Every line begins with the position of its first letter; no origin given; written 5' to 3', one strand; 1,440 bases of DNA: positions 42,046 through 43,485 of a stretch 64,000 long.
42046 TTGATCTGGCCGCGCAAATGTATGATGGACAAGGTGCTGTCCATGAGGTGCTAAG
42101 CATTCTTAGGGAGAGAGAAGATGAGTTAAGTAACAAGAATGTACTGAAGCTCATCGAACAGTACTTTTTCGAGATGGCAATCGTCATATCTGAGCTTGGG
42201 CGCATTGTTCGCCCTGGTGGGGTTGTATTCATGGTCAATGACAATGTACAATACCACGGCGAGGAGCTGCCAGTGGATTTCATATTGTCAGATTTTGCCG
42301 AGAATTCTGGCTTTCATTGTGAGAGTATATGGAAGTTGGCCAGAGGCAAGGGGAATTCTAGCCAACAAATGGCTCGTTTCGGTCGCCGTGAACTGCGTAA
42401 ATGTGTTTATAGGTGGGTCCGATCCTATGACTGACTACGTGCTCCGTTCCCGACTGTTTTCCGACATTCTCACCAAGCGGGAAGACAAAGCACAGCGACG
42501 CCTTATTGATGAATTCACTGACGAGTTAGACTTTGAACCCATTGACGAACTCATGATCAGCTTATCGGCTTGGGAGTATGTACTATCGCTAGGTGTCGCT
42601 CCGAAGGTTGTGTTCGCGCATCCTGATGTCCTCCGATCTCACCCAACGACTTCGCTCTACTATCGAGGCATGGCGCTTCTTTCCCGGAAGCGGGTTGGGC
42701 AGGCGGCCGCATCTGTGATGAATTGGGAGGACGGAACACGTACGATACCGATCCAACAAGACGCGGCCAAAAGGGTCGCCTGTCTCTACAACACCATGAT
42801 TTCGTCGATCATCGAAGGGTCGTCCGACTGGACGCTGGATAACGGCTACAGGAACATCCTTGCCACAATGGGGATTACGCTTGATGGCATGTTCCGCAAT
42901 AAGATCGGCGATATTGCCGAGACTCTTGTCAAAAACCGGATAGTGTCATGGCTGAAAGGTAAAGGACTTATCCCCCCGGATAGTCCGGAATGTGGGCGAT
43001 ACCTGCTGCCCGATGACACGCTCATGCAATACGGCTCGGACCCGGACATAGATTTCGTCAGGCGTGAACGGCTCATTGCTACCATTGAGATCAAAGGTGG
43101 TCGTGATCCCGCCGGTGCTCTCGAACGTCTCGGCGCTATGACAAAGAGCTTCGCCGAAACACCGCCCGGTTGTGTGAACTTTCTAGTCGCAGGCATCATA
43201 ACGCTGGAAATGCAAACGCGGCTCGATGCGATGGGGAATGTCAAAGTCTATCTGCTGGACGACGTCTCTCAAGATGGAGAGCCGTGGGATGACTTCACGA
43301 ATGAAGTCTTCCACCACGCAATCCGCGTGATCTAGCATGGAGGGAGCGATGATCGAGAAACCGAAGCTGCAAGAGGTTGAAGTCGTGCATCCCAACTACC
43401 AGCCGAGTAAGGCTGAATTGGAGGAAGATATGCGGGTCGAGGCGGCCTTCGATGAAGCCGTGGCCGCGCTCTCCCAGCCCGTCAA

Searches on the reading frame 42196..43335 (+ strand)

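Call 49: search_protein_families(library=pfam, proteins=[window:42196-43335:+], max_evalue=0.001)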
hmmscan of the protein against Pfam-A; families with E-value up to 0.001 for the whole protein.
window:42196-43335:+ (379 aa): 1 family
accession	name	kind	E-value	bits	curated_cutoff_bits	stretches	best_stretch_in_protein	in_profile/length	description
PF09571.16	RE_XcyI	-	3e-11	43.6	25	1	121-321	36-245/305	XcyI restriction endonuclease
